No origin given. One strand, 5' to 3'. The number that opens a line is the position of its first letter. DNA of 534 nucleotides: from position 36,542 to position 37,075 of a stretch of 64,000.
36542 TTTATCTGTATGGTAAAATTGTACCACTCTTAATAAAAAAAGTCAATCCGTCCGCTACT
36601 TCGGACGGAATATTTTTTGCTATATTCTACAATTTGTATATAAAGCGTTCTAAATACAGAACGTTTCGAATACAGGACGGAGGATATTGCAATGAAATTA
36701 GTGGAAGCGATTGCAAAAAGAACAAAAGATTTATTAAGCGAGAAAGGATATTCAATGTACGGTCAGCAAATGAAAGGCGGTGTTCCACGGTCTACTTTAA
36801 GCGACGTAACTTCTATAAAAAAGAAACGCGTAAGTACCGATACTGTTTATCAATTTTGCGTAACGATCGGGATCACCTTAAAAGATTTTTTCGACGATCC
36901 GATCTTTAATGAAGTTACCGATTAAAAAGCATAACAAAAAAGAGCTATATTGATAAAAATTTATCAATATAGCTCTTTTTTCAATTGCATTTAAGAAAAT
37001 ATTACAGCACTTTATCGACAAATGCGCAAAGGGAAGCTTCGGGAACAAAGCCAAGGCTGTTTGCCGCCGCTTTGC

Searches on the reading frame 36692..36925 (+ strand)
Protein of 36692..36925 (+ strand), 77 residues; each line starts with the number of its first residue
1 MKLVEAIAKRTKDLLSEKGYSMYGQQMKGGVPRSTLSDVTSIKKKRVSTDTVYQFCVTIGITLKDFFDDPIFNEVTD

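Call 31: find_encoding_contigs(protein=window:36692-36925:+, flank=3000, max_places=10)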
Protein window:36692-36925:+ (77 aa): 2 contigs read that carry it; 1 place shown.
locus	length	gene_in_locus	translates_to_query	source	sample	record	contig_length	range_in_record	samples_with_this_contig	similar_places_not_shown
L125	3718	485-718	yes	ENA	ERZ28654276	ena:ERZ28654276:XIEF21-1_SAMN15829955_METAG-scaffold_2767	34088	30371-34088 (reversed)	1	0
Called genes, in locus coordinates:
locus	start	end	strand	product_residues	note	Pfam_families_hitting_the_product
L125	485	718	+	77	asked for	-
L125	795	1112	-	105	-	PF00085:Thioredoxin, PF13098:Thioredoxin_2, PF13905:Thioredoxin_8 (faint), PF04756:OST3_OST6 (weak)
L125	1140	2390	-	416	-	PF13393:tRNA-synt_His, PF00587:tRNA-synt_2b, PF00152:tRNA-synt_2 (faint), PF13393:tRNA-synt_His, PF03129:HGTP_anticodon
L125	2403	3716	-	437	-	PF00493:MCM (faint), PF07728:AAA_5 (faint), PF07724:AAA_2, PF00004:AAA (weak)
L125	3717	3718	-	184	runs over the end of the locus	PF00227:Proteasome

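Call 33: search_protein_families(library=pfam, proteins=[window:36692-36925:+], max_evalue=1)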
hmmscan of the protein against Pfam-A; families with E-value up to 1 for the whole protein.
window:36692-36925:+ (77 aa): 2 families
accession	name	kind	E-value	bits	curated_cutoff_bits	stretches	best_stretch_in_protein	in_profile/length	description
PF13443.12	HTH_26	-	0.00083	20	22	1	14-68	5-59/63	Cro/C1-type HTH DNA-binding domain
PF11372.14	DUF3173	-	0.01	16.1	25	1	6-42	20-56/58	Domain of unknown function (DUF3173)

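Call 55: find_homologous_proteins(query=window:36692-36925:+, max_evalue=0.001)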
Query window:36692-36925:+ (77 aa): 53 proteins with E <= 0.001 among 54 candidates.
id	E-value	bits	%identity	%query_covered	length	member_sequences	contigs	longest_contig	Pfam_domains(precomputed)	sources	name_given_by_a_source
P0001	5.3e-42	158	99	100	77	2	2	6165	-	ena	-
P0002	5.4e-29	117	74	100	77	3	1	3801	PF13443.13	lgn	-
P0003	1.9e-28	115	71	100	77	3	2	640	PF13443.13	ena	-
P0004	2.9e-28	115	73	100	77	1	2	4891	PF13443.13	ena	-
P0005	4.2e-28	114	70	100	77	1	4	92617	PF01381.29,PF13443.13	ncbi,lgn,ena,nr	ncbi:MAG: helix-turn-helix transcriptional regulator [Clostridia bacterium]|nr:helix-turn-helix tran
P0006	1.4e-27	112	69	100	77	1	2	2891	PF01381.29,PF13443.13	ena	-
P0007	4.0e-27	111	69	100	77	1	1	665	PF01381.29,PF13443.13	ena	-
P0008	5.6e-27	111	69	100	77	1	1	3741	PF01381.29,PF13443.13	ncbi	-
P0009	3.9e-26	108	68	100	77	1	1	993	PF01381.29,PF13443.13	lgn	-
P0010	4.0e-26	108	69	100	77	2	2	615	PF01381.29,PF13443.13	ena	-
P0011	4.2e-26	108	69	100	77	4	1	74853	PF01381.29,PF13443.13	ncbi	-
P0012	1.5e-25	106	66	100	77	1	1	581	PF13443.13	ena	-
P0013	4.0e-25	105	66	100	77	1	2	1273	PF01381.29,PF13443.13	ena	-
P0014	5.9e-25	104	66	100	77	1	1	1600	PF13443.13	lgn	-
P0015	5.9e-25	104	69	100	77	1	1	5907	PF01381.29,PF13443.13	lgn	-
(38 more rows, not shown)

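Call 56: find_encoding_contigs(protein=P0001, flank=4000, max_places=4)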
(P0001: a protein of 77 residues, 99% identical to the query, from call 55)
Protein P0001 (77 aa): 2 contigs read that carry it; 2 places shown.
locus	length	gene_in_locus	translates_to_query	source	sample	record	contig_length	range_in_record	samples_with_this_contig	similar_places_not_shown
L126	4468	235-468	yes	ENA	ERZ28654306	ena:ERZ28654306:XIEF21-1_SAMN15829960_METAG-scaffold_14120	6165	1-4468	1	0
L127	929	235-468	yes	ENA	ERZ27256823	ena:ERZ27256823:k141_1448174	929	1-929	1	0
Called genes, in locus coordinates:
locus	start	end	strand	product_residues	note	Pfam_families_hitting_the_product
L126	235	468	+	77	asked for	-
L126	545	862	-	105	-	PF00085:Thioredoxin, PF13098:Thioredoxin_2, PF13905:Thioredoxin_8 (faint), PF04756:OST3_OST6 (weak)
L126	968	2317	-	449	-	-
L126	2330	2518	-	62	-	-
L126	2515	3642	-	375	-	-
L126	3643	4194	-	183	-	PF00227:Proteasome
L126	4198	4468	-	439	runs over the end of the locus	PF00070:Pyr_redox (weak), PF01134:GIDA, PF01266:DAO (weak), PF07992:Pyr_redox_2 (faint)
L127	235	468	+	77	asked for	-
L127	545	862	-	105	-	PF00085:Thioredoxin, PF13098:Thioredoxin_2, PF13905:Thioredoxin_8 (faint), PF04756:OST3_OST6 (weak)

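Call 57: find_encoding_contigs(protein=P0005, flank=4000, max_places=4)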
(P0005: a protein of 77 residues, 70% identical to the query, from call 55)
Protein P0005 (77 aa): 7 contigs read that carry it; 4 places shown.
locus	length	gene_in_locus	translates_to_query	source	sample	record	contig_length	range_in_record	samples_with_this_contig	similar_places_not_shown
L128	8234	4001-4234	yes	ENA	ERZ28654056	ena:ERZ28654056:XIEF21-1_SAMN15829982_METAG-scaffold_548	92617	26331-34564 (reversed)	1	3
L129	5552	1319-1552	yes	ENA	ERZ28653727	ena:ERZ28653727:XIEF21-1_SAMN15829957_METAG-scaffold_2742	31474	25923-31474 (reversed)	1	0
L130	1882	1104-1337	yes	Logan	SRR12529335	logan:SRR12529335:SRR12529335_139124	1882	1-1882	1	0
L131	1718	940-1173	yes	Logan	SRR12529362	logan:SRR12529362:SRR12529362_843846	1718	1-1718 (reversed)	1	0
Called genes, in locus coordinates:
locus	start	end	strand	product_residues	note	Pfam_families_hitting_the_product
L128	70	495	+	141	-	PF03946:Ribosomal_L11_N, PF00298:Ribosomal_L11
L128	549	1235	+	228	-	PF00687:Ribosomal_L1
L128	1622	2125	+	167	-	PF00466:Ribosomal_L10, PF27436:RL10_C (faint)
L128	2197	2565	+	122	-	PF16320:Ribosomal_L12_N, PF00542:Ribosomal_L12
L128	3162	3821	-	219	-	PF06908:YpsA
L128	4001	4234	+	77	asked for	PF13443:HTH_26, PF01381:HTH_3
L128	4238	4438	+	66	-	-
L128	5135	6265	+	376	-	PF01702:TGT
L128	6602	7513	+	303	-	PF00005:ABC_tran, PF13304:AAA_21 (weak)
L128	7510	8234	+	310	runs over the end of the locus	PF01061:ABC2_membrane, PF12698:ABC2_membrane_3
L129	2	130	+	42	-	?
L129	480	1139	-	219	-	PF06908:YpsA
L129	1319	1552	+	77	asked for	PF13443:HTH_26, PF01381:HTH_3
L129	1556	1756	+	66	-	-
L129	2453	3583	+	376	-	PF01702:TGT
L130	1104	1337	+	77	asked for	PF13443:HTH_26, PF01381:HTH_3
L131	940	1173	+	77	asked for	PF13443:HTH_26, PF01381:HTH_3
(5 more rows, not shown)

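Call 58: find_encoding_contigs(protein=P0002, flank=4000, max_places=3)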
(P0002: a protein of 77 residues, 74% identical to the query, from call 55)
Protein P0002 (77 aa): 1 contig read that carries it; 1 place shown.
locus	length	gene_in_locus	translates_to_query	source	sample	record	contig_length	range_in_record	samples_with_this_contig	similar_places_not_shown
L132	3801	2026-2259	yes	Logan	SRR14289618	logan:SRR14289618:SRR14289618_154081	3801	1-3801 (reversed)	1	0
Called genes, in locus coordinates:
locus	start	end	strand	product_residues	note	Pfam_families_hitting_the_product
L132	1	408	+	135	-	?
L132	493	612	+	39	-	-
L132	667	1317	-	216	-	PF06908:YpsA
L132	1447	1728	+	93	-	PF13560:HTH_31, PF12844:HTH_19, PF13443:HTH_26, PF01381:HTH_3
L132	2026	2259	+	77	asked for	PF13443:HTH_26 (weak)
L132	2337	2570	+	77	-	PF13443:HTH_26, PF01381:HTH_3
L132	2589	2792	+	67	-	PF13560:HTH_31, PF12844:HTH_19 (weak), PF13443:HTH_26, PF01381:HTH_3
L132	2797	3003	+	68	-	PF13560:HTH_31, PF12844:HTH_19, PF01381:HTH_3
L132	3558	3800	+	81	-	?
